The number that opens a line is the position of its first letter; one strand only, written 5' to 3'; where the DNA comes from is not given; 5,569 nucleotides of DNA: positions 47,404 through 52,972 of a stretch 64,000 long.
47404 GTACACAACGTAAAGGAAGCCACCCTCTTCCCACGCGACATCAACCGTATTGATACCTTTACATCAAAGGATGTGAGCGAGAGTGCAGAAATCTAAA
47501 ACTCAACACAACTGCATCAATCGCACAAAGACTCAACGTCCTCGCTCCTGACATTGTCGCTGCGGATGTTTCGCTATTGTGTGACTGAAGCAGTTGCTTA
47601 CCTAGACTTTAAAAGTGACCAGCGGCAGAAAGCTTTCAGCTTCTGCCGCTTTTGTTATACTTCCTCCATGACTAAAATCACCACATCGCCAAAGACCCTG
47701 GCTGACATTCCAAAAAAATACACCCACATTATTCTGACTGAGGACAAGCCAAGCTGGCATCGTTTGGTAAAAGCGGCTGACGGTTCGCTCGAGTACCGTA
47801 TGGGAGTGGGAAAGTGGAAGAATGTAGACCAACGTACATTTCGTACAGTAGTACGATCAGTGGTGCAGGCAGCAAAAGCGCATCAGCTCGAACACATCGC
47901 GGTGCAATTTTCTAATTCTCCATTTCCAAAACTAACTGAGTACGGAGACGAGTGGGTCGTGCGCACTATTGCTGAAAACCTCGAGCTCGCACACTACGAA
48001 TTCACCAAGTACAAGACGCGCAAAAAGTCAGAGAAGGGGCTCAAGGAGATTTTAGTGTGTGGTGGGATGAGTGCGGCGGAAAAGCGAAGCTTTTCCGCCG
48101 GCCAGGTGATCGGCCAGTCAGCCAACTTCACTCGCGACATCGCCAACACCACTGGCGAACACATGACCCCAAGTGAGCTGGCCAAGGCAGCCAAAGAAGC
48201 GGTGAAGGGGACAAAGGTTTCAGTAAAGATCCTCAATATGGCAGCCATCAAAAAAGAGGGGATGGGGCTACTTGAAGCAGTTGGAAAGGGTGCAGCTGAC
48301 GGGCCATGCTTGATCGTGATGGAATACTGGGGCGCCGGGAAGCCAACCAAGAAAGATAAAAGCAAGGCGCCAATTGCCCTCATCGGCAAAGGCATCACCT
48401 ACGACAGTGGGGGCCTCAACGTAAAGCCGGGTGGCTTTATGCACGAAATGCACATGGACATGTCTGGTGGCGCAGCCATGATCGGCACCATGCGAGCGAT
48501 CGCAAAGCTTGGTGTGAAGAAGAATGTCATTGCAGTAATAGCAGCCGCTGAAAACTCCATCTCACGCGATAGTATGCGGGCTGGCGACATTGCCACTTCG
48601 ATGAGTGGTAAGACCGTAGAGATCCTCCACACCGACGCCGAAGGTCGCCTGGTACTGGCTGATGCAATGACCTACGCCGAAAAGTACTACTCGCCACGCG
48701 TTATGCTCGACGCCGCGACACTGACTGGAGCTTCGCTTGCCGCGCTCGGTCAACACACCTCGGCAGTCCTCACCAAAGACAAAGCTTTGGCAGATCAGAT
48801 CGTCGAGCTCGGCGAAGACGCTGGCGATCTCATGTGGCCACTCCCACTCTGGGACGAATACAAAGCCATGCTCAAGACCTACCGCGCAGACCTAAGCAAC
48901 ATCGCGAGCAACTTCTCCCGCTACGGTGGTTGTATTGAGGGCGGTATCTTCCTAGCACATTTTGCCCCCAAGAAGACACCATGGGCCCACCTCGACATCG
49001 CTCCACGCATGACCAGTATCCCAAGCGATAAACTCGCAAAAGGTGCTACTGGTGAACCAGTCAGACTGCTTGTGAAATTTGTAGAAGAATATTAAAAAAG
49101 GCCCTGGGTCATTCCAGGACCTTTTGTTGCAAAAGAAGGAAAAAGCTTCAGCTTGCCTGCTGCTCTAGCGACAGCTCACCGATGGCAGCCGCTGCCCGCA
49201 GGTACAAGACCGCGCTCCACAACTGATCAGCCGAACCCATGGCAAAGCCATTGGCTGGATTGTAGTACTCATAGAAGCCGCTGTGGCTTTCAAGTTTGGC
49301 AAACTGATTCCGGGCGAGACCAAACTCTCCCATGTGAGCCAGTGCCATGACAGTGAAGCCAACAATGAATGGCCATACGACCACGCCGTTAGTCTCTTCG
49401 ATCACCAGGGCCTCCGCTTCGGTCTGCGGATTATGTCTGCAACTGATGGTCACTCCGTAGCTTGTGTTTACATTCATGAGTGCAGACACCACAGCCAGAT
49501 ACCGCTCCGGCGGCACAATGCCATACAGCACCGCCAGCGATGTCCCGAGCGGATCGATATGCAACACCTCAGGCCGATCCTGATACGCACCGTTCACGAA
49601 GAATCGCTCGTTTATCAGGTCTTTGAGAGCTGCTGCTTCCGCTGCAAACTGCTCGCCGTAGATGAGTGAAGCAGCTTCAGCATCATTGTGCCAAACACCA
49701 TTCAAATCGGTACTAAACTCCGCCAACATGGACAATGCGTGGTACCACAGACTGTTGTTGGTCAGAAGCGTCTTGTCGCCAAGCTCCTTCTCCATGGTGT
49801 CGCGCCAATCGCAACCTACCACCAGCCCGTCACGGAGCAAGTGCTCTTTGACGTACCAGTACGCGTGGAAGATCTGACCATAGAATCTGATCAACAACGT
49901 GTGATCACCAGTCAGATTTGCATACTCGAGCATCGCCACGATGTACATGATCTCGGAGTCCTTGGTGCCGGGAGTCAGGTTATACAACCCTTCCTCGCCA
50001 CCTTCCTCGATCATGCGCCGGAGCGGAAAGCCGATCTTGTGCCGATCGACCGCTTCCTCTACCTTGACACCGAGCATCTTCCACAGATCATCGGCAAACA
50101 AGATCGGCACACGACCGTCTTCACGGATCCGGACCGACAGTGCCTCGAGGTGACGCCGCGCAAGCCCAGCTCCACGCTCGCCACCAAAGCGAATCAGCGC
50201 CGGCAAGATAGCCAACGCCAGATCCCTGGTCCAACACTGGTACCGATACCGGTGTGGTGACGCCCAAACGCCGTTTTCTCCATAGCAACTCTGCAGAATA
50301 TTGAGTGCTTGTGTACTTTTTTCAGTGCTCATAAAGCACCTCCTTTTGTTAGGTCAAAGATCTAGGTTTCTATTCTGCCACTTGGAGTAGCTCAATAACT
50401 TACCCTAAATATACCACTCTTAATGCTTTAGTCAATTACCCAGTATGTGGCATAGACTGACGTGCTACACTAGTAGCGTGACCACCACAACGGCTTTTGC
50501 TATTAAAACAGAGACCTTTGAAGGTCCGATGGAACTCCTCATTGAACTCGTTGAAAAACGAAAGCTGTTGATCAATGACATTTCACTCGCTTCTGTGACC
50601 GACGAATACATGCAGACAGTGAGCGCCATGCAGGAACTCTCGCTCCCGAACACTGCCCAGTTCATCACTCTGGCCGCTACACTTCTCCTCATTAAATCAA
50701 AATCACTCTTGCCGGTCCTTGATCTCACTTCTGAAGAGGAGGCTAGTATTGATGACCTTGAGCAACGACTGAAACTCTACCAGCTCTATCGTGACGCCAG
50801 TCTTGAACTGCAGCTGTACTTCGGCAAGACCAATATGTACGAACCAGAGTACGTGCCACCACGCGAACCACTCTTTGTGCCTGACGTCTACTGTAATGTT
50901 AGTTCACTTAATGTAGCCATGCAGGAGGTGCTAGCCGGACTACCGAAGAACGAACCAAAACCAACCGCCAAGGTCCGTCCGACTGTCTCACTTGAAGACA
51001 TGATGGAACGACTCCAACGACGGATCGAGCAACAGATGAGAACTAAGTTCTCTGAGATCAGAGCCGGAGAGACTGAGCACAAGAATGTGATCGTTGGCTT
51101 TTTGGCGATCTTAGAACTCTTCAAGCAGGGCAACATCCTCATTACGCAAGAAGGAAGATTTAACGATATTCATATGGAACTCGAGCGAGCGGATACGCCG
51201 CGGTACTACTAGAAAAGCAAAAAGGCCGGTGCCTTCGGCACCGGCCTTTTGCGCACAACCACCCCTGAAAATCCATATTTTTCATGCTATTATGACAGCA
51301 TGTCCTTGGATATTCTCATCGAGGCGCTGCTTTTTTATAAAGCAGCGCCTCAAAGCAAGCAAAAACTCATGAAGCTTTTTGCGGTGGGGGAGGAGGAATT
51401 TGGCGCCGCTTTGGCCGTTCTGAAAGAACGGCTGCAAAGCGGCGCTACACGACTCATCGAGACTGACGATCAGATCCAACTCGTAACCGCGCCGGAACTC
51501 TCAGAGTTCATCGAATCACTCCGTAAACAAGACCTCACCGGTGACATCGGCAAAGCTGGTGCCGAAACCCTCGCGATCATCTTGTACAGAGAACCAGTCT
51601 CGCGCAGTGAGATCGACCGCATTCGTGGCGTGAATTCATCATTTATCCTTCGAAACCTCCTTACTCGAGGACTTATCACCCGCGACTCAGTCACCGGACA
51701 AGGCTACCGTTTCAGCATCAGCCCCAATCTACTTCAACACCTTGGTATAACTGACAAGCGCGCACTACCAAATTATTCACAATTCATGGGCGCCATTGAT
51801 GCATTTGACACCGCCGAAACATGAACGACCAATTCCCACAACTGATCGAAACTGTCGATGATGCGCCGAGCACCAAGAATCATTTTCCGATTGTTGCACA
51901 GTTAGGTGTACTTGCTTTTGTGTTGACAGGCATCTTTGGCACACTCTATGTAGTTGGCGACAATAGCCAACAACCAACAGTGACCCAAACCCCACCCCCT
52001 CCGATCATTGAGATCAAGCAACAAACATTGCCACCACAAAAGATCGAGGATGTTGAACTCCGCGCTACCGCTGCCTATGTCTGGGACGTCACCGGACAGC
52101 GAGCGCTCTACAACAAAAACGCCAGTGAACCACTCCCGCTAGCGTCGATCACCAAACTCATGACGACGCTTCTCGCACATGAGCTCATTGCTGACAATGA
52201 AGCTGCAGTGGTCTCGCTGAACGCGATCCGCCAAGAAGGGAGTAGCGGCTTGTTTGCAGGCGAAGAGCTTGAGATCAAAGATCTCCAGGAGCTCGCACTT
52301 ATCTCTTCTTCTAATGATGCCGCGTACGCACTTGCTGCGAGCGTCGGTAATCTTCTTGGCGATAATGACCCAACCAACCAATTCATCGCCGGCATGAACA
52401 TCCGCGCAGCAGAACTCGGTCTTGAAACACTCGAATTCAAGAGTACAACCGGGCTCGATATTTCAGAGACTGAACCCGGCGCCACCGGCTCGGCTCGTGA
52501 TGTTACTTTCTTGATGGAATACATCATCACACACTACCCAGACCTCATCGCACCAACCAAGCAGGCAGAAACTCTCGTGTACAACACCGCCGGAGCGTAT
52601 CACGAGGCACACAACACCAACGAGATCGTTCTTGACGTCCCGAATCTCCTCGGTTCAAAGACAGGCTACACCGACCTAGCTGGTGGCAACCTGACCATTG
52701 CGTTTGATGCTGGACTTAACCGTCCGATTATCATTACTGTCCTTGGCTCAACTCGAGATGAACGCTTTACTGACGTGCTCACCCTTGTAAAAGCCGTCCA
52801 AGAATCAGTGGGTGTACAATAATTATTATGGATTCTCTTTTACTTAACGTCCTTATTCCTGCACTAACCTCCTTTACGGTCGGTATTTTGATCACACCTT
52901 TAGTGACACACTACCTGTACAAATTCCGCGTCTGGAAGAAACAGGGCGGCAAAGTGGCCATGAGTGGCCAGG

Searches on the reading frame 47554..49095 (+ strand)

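Call 90: search_protein_families(library=pfam, proteins=[window:47554-49095:+], max_evalue=0.00001)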
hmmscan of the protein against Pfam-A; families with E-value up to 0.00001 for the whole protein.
window:47554-49095:+ (513 aa): 2 families
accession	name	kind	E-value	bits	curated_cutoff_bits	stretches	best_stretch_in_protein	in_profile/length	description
PF00883.26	Peptidase_M17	-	3.2e-107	358.8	25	1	191-507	1-310/310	Cytosol aminopeptidase family, catalytic domain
PF02789.23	Peptidase_M17_N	-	2.3e-08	34.4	23.4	1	84-157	59-129/129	Cytosol aminopeptidase family, N-terminal domain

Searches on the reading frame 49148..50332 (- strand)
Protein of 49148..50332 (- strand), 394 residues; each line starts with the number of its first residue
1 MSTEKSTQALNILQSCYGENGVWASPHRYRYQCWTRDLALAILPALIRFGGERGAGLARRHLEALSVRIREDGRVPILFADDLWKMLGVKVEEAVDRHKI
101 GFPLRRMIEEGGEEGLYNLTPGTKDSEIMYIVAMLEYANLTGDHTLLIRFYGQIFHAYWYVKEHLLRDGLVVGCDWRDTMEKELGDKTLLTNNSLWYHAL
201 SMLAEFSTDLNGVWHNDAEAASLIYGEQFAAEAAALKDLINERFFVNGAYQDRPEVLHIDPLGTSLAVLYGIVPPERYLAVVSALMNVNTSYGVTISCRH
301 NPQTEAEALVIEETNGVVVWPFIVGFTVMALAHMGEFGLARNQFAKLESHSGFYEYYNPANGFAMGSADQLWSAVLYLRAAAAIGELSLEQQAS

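Call 90: search_protein_families(library=pfam, proteins=[window:49148-50332:-], max_evalue=0.00001)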
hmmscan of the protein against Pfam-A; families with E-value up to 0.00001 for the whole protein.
window:49148-50332:- (394 aa): 1 family
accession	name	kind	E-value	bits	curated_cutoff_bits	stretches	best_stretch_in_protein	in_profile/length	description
PF22422.2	MGH1-like_GH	-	7.9e-10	39.3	27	1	254-373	233-356/356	Mannosylglycerate hydrolase MGH1-like glycoside hydrolase domain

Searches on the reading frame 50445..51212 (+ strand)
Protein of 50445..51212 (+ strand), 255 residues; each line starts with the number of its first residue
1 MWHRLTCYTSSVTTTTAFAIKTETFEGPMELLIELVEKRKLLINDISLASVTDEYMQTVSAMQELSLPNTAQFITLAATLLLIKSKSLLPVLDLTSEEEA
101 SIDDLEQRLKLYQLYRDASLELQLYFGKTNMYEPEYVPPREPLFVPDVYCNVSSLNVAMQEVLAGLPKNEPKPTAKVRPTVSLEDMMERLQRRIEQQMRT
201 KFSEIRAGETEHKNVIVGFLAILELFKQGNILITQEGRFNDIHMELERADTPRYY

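Call 90: search_protein_families(library=pfam, proteins=[window:50445-51212:+], max_evalue=0.00001)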
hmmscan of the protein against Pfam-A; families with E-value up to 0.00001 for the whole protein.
window:50445-51212:+ (255 aa): 1 family
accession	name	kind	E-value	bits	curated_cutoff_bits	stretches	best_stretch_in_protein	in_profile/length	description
PF02616.19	SMC_ScpA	-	1.4e-20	74.7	24.6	1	35-244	1-229/232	Segregation and condensation protein ScpA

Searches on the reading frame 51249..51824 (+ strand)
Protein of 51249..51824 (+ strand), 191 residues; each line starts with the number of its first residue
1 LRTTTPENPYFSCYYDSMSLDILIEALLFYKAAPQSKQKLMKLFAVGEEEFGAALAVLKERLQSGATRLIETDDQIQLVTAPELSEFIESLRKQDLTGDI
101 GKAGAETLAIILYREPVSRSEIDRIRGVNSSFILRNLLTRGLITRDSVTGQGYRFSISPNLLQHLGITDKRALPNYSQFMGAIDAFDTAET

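Call 90: search_protein_families(library=pfam, proteins=[window:51249-51824:+], max_evalue=0.00001)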
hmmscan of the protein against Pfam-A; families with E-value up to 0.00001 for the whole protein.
window:51249-51824:+ (191 aa): 1 family
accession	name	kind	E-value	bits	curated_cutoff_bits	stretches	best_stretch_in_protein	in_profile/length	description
PF04079.22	SMC_ScpB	-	2.2e-33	115.5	27.4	1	23-175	2-159/160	Segregation and condensation complex subunit ScpB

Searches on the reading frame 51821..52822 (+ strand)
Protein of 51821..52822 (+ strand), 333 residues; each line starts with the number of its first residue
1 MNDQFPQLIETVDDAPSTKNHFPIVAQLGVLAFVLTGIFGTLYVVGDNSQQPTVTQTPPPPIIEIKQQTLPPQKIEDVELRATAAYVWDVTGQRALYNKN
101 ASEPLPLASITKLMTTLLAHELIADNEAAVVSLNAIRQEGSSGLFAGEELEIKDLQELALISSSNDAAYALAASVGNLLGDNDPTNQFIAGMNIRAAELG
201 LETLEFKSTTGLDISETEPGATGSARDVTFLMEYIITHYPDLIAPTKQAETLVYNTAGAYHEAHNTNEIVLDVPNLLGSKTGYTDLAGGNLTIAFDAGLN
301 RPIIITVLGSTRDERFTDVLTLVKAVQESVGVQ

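Call 90: search_protein_families(library=pfam, proteins=[window:51821-52822:+], max_evalue=0.00001)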
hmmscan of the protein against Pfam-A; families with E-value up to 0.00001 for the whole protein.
window:51821-52822:+ (333 aa): 2 families
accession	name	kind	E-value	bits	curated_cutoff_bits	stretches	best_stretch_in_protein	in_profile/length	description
PF00768.25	Peptidase_S11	-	3.6e-36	125.3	27.6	1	77-310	7-237/239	D-alanyl-D-alanine carboxypeptidase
PF13354.11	Beta-lactamase2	-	1.1e-07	31.8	22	1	85-237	2-148/214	Beta-lactamase enzyme family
